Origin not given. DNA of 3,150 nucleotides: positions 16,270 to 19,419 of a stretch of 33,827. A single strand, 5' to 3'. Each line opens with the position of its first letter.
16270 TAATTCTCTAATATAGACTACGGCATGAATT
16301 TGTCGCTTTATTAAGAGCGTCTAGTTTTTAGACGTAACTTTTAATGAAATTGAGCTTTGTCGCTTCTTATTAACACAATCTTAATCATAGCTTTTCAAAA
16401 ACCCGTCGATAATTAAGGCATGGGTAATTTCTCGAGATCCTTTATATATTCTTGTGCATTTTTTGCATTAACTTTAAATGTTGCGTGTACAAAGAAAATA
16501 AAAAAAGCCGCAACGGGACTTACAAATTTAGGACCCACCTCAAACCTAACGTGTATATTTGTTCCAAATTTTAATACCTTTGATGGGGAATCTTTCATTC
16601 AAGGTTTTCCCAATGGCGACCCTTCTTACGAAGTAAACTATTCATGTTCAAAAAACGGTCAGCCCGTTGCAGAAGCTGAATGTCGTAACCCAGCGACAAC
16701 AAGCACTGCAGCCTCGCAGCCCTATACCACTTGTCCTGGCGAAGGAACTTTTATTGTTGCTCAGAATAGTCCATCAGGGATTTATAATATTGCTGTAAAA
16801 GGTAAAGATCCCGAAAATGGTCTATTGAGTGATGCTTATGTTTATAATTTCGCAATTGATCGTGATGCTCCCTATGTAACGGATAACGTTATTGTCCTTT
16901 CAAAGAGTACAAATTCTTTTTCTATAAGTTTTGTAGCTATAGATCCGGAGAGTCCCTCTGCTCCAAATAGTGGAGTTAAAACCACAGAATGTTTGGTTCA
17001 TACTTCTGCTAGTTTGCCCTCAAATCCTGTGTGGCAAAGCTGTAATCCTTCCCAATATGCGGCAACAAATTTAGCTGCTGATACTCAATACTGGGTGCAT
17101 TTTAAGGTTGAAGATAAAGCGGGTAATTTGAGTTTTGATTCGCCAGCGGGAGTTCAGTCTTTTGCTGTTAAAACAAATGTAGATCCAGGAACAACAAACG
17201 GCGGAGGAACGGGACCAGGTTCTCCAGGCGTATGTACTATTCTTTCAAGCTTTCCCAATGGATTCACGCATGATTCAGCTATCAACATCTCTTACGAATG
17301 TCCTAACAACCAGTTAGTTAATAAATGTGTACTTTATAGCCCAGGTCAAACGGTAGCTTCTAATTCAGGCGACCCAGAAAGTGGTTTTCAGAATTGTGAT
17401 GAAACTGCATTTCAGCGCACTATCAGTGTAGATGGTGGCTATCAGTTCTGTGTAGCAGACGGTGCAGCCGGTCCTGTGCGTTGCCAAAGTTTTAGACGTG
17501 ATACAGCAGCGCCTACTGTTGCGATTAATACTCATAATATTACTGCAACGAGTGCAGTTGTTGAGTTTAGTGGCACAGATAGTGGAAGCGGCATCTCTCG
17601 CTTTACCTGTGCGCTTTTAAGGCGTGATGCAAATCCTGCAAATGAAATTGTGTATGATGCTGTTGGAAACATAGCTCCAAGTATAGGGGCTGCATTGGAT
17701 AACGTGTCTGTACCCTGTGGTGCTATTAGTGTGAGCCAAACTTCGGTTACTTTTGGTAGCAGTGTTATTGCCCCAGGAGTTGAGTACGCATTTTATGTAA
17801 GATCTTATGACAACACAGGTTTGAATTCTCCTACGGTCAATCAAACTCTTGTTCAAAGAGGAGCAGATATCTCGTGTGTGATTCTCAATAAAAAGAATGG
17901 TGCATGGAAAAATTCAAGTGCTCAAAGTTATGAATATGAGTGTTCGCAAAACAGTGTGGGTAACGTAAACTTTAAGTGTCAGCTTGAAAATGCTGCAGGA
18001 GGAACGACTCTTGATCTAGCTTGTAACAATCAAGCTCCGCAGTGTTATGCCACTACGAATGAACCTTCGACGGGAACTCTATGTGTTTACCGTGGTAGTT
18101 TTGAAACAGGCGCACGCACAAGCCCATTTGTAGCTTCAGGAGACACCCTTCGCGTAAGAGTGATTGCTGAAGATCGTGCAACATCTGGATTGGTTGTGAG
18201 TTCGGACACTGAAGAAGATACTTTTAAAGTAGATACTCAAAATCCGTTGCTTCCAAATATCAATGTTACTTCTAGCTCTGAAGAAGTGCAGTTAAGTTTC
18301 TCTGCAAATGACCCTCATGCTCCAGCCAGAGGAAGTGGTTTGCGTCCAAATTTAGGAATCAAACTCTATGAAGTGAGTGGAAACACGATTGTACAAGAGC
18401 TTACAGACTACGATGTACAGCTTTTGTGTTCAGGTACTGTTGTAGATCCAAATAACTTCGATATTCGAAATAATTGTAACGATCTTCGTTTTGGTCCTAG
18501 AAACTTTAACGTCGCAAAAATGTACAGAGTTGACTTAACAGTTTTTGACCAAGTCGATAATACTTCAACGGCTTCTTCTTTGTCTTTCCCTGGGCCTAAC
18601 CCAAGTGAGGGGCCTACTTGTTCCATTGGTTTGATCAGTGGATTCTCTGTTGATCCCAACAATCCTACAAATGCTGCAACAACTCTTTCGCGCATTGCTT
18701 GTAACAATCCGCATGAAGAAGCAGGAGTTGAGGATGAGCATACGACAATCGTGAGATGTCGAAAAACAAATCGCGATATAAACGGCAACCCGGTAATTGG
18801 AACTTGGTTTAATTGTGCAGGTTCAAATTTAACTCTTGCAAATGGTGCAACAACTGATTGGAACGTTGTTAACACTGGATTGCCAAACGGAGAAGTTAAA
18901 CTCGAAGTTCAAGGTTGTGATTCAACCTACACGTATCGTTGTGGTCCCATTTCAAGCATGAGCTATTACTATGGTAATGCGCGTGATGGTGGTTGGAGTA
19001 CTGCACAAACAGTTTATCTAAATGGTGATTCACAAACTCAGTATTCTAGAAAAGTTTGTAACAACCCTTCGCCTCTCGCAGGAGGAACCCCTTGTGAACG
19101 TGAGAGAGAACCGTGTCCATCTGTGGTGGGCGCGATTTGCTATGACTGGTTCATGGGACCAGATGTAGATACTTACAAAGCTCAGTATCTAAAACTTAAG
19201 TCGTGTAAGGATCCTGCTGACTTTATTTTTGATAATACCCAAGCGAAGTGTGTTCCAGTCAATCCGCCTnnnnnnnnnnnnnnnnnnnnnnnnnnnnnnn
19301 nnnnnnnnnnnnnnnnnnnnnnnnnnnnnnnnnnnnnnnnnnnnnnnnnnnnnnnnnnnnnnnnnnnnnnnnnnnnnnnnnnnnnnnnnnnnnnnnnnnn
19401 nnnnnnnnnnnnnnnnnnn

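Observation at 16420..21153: Giant bacterial surface protein with three canonical thrombospondin type-1 repeats, an RGD motif and FN3-like modules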

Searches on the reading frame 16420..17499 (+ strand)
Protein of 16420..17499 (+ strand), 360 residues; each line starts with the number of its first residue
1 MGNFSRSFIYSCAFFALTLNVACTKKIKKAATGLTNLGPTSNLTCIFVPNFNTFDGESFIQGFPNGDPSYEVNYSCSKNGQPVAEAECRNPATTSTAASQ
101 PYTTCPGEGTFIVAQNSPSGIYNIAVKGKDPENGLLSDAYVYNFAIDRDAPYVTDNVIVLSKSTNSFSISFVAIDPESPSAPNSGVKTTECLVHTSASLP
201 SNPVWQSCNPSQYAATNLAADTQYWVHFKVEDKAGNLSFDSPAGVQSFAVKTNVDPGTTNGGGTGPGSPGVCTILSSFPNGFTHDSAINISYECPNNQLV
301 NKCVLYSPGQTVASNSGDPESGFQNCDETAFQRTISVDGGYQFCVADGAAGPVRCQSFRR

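Call 8: search_protein_families(library=pfam, proteins=[window:16420-17499:+], max_evalue=10)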
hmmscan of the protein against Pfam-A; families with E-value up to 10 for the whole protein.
window:16420-17499:+ (360 aa): 3 families
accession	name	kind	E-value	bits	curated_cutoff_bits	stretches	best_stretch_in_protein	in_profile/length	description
PF19077.6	Big_13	-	0.046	14.7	27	1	215-242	68-95/102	Bacterial Ig-like domain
PF12245.14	Big_3_2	-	0.056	14.1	23.3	1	201-237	80-110/122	Bacterial Ig-like domain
PF07495.19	Y_Y_Y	-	0.22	11.9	26.6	1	105-146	23-64/65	Y_Y_Y domain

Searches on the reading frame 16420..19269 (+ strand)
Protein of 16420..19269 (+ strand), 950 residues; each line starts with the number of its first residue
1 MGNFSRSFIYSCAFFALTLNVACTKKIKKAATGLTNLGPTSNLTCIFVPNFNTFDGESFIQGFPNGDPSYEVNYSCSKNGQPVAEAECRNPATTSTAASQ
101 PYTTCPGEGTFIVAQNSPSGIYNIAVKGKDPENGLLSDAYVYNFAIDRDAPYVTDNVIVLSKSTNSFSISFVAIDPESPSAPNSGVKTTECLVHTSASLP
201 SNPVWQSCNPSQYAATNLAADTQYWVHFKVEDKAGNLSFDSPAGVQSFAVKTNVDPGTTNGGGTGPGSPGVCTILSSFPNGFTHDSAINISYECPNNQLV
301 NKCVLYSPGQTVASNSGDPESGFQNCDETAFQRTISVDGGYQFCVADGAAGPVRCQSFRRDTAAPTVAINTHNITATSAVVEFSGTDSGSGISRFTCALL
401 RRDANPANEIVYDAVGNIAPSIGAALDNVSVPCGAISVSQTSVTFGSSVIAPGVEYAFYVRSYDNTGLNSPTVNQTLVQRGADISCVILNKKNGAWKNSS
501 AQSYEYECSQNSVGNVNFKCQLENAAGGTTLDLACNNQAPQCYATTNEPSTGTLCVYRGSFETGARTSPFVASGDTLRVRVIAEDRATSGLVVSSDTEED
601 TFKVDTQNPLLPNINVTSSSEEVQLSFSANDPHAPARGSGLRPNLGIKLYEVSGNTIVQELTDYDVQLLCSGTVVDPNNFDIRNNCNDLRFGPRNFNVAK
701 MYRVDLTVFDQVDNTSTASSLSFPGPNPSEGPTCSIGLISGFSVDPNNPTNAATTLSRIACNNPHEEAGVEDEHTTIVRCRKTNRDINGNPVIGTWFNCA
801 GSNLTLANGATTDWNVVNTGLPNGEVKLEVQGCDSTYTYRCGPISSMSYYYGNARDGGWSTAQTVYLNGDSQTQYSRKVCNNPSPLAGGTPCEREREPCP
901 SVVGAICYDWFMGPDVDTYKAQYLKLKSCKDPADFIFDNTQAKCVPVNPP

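Call 70: search_solved_structures(query=window:16420-19269:+, max_evalue=1)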
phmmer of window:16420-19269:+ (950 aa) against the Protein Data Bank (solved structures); distinct sequences matched with E-value up to 1: 2.
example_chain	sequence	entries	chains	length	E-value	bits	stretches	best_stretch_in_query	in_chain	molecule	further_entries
8bl3_A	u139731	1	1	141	0.24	12.6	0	617-634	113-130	scIg12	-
8bl6_A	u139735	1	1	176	0.28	12.4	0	617-634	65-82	dIG14-scdim-EF62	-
